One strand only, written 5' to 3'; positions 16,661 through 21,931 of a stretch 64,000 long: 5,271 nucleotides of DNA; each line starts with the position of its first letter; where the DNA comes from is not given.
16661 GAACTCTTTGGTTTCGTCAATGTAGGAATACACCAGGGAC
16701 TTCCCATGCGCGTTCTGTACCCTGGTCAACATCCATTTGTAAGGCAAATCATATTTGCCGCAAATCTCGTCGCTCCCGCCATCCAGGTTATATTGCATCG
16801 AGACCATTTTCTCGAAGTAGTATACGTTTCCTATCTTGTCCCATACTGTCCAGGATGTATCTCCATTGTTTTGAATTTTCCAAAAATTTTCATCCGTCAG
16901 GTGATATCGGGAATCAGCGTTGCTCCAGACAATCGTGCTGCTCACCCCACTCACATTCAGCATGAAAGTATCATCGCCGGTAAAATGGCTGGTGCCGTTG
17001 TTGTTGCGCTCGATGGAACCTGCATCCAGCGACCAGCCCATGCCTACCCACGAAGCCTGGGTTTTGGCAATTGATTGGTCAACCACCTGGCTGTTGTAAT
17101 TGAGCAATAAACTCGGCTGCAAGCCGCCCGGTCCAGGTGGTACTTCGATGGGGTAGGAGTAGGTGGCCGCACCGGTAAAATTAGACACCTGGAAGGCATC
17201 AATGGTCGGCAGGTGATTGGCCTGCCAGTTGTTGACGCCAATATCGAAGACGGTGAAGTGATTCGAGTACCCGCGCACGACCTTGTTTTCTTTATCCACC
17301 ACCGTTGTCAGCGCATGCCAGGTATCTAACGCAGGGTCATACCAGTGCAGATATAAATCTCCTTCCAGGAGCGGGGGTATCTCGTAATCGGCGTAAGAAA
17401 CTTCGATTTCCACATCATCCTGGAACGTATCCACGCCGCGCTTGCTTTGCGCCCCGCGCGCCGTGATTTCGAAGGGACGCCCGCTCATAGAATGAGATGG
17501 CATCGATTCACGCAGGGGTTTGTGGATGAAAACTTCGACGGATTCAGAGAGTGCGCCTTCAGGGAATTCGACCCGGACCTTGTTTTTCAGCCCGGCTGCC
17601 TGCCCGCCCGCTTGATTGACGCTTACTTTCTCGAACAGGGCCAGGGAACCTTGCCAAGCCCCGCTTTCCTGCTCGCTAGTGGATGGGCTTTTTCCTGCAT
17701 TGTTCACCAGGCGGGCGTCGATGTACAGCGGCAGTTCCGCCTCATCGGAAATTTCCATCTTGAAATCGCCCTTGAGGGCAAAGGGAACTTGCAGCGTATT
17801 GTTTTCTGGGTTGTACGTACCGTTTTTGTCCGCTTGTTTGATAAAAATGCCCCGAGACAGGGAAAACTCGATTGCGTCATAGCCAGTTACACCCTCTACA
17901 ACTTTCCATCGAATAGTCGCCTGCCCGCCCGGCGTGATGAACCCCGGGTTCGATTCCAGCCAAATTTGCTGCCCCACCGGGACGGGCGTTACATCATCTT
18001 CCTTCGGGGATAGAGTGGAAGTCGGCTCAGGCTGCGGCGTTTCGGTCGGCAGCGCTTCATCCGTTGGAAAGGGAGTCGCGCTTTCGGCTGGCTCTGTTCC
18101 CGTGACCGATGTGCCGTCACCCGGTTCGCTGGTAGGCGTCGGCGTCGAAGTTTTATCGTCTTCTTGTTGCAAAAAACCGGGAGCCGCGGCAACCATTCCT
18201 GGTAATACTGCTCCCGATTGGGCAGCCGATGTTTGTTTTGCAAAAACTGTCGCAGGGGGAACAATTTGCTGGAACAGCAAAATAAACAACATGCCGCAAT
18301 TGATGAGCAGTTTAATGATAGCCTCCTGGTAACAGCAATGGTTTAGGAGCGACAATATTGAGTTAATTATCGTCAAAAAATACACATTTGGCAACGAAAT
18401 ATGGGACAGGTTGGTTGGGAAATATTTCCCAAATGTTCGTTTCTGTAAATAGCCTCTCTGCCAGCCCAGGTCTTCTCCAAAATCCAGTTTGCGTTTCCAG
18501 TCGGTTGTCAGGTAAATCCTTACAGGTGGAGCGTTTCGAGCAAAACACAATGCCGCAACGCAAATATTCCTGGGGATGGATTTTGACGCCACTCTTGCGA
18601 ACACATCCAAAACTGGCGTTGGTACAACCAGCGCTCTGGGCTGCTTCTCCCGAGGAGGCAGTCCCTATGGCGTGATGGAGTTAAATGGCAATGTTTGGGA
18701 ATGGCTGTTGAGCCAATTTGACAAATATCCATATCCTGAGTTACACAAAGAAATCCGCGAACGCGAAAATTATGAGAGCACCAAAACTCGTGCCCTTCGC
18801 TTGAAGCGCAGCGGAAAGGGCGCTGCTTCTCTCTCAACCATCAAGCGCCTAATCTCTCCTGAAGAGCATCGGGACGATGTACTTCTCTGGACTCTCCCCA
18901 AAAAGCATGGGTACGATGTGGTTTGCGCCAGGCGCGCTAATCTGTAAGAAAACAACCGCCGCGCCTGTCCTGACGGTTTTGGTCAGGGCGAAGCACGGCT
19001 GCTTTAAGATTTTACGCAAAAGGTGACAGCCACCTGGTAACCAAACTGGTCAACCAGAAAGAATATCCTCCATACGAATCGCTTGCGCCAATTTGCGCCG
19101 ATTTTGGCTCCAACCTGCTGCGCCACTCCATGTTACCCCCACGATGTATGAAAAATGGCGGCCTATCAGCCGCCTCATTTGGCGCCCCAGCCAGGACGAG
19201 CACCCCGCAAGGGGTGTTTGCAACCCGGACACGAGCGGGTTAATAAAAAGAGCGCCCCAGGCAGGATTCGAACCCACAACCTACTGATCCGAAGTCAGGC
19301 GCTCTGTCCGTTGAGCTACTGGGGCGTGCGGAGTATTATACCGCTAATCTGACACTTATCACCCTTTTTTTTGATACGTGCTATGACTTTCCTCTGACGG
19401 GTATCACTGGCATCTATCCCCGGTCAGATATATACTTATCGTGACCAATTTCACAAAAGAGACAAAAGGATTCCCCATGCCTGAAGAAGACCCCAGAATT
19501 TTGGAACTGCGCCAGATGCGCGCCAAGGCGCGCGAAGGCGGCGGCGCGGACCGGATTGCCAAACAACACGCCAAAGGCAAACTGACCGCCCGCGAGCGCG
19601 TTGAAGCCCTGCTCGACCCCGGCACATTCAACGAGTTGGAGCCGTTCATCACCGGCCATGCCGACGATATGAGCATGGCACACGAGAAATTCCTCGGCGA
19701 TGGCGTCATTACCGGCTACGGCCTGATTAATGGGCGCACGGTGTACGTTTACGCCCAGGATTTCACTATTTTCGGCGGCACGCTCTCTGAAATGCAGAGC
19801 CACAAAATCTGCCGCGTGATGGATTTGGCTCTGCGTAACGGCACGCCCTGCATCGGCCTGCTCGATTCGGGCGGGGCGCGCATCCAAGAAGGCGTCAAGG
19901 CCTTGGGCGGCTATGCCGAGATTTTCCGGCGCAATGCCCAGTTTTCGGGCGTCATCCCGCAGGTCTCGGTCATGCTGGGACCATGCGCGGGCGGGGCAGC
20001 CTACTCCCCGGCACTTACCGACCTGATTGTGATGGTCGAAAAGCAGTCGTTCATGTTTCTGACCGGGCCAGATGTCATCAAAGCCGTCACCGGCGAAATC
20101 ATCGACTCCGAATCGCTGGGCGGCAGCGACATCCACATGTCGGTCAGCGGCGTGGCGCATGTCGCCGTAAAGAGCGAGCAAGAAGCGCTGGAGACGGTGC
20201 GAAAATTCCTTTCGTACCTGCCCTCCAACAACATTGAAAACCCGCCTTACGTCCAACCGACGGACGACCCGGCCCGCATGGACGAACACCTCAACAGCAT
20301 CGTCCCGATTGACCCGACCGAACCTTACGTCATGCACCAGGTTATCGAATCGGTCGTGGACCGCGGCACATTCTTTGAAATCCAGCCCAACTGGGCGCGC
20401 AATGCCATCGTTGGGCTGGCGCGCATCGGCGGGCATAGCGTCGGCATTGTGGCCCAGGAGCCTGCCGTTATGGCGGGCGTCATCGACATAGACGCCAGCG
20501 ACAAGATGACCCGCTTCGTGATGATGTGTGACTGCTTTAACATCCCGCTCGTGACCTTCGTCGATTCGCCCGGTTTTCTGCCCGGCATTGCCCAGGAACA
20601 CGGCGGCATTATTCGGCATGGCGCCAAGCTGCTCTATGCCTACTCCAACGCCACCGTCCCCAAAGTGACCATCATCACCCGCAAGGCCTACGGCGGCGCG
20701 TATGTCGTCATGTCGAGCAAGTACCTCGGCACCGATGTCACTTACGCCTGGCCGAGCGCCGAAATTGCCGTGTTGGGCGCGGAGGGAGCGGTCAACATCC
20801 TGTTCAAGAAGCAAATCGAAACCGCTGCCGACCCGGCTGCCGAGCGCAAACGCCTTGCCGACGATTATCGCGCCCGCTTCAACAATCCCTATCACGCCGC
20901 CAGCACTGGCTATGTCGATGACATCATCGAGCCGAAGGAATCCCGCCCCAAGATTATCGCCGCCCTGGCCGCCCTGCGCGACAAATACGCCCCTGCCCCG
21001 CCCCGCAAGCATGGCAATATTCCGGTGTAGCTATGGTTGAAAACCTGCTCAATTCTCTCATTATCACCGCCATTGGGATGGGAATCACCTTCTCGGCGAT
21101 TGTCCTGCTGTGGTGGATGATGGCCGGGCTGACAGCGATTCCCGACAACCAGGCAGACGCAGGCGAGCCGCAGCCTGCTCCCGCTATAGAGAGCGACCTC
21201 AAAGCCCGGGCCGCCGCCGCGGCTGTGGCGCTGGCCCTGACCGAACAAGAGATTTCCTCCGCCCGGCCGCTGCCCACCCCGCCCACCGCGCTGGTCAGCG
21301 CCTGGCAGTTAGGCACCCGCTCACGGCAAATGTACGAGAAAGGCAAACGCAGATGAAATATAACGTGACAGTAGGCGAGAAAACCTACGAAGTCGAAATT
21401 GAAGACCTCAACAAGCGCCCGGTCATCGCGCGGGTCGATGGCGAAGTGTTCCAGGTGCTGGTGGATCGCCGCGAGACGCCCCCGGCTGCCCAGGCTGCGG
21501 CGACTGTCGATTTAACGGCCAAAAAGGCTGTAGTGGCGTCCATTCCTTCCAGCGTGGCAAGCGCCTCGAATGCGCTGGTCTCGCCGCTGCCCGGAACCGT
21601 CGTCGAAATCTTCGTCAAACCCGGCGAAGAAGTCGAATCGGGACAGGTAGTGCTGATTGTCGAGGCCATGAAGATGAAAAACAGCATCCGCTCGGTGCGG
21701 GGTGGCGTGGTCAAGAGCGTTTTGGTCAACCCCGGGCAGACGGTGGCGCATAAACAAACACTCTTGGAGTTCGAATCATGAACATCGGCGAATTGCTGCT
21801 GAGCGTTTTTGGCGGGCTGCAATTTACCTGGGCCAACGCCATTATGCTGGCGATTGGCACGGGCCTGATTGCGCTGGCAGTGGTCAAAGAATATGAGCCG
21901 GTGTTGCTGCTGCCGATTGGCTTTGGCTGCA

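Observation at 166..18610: rhs polymorphic-toxin locus: one full-length Rhs plus five displaced C-terminal toxin cassettes, each with its own low-GC immunity gene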

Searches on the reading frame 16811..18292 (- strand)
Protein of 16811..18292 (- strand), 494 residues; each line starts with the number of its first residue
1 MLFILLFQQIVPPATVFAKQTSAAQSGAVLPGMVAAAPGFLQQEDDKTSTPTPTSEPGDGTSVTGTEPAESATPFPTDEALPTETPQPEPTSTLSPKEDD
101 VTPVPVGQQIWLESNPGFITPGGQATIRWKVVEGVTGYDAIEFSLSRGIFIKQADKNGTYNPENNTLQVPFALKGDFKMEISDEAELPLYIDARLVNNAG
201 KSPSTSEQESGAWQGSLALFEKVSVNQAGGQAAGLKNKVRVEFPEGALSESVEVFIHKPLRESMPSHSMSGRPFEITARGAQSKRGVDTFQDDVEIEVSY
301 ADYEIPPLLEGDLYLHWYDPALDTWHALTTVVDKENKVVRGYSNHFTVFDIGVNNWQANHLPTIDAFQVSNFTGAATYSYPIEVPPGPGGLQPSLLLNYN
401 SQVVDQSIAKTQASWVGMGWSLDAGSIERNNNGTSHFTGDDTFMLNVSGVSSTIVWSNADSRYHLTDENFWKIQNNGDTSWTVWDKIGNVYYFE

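Call 99: search_protein_families(library=pfam, proteins=[window:16811-18292:-], max_evalue=1)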
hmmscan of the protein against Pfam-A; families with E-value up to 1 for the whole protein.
window:16811-18292:- (494 aa): 1 family
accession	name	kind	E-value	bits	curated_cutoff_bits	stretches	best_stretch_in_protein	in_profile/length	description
PF03534.18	SpvB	-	1.7e-06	27.9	22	1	372-451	3-75/287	Salmonella virulence plasmid 65kDa B protein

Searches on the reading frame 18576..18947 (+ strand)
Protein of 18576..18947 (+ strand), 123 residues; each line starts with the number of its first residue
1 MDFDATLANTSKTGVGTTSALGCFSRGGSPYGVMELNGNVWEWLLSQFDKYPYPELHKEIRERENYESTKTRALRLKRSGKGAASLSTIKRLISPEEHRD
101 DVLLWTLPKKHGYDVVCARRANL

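Call 48: search_protein_families(library=pfam, proteins=[window:18576-18947:+], max_evalue=0.001)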
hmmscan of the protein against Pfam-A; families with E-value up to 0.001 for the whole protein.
window:18576-18947:+ (123 aa): 1 family
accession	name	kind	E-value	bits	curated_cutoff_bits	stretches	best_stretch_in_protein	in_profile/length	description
PF03781.23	FGE-sulfatase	-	3.4e-07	30.6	23.3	1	8-64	155-210/255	Sulfatase-modifying factor enzyme 1-like domain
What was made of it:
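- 18576..18947 (+): Truncated FGE-sulfatase-like ORF between the tRNA and the Rhs gene. It carries a small hairpin (18805-18826) whose motif resembles the core mini-insertions. PF03781 matches profile positions 155-210 only (call 48).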

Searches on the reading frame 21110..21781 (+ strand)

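Call 48: search_protein_families(library=pfam, proteins=[window:21110-21781:+], max_evalue=0.001)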
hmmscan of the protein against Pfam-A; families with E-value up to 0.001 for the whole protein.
window:21110-21781:+ (223 aa): 2 families
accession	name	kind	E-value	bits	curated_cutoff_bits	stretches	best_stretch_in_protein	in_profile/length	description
PF00364.28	Biotin_lipoyl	-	5.8e-17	61.7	22.1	1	156-220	3-72/73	Biotin-requiring enzyme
PF13437.12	HlyD_3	-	0.00011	23.3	22.2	0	156-185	2-31/106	HlyD family secretion protein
